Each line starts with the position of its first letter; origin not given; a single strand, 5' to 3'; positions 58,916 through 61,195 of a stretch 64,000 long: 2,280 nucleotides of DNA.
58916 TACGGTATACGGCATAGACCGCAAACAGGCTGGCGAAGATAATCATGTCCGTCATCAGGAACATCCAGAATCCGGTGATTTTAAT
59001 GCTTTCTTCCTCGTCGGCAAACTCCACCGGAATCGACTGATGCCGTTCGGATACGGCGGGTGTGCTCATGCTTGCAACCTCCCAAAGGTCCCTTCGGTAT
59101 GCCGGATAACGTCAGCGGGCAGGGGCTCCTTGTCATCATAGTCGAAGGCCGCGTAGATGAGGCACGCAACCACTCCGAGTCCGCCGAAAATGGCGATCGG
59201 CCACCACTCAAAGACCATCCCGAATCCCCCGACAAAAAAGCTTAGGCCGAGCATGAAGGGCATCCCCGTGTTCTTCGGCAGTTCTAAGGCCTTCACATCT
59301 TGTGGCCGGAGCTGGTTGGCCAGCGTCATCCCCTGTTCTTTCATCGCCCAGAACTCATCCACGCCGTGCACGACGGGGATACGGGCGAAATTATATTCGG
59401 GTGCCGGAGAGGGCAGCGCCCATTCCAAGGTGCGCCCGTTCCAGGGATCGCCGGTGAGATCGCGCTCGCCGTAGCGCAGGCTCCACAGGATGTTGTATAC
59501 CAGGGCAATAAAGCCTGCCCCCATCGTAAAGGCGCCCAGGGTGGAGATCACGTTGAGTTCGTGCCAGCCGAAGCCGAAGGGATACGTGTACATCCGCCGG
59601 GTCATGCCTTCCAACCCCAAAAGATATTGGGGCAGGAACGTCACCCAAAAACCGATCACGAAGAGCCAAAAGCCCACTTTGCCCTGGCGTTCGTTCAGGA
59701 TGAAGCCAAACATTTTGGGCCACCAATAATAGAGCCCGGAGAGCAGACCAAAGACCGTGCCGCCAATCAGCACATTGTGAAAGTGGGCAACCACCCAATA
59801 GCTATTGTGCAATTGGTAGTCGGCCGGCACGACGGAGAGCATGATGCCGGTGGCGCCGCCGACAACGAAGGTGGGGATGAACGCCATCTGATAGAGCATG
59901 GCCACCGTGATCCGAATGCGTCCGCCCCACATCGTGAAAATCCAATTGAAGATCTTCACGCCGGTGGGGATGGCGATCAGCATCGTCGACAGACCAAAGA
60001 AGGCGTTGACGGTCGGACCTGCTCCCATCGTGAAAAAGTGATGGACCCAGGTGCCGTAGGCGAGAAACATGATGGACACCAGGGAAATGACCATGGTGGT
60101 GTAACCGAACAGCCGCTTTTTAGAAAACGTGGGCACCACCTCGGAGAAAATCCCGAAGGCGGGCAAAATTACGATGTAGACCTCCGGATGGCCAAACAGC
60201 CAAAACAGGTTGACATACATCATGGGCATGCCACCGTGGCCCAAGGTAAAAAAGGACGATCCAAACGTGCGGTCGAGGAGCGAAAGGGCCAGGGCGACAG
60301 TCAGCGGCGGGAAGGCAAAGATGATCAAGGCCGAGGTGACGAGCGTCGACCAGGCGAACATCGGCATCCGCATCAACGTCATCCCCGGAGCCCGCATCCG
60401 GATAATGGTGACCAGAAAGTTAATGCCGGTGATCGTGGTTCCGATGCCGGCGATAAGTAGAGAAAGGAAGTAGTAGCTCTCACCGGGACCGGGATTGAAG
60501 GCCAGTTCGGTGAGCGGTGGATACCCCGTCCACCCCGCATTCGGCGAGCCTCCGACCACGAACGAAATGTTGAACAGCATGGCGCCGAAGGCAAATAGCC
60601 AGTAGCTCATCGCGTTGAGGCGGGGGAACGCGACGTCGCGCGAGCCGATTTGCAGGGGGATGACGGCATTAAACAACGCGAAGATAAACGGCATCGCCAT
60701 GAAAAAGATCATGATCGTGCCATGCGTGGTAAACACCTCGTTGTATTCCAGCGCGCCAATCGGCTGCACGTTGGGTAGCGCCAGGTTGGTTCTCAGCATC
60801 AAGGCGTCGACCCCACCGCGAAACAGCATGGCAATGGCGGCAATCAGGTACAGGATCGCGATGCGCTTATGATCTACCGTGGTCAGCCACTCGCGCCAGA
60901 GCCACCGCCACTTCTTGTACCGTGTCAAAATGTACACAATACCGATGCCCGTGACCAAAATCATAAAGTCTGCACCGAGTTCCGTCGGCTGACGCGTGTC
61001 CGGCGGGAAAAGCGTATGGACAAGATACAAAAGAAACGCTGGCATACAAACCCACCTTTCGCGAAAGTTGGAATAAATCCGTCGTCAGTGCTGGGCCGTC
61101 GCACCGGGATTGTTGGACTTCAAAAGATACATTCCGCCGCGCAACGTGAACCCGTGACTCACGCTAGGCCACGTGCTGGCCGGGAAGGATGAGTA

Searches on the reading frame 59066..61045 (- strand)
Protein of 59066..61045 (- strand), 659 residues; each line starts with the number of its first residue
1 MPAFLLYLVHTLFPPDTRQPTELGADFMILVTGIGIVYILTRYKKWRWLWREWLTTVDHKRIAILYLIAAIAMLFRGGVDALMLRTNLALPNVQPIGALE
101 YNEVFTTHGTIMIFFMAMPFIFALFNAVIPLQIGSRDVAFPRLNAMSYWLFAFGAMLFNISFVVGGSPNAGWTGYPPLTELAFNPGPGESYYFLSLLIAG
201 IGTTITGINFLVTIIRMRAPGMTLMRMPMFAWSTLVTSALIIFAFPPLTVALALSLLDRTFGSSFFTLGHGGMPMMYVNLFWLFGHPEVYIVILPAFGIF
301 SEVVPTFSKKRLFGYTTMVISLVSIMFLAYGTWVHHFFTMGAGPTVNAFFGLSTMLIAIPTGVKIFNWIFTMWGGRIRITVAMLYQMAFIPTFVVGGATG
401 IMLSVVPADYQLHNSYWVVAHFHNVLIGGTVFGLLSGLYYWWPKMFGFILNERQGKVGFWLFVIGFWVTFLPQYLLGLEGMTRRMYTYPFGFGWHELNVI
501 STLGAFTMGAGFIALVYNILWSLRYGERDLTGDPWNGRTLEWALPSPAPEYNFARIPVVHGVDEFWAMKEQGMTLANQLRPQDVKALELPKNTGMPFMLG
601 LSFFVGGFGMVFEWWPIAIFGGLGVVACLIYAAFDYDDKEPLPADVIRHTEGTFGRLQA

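Call 60: search_protein_families(library=pfam, proteins=[window:59066-61045:-], max_evalue=0.00001)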
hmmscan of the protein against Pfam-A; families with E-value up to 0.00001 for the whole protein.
window:59066-61045:- (659 aa): 1 family
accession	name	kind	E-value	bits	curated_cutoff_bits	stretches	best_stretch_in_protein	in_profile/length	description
PF00115.25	COX1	-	4.7e-153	510.6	34.8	1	61-506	1-435/436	Cytochrome C and Quinol oxidase polypeptide I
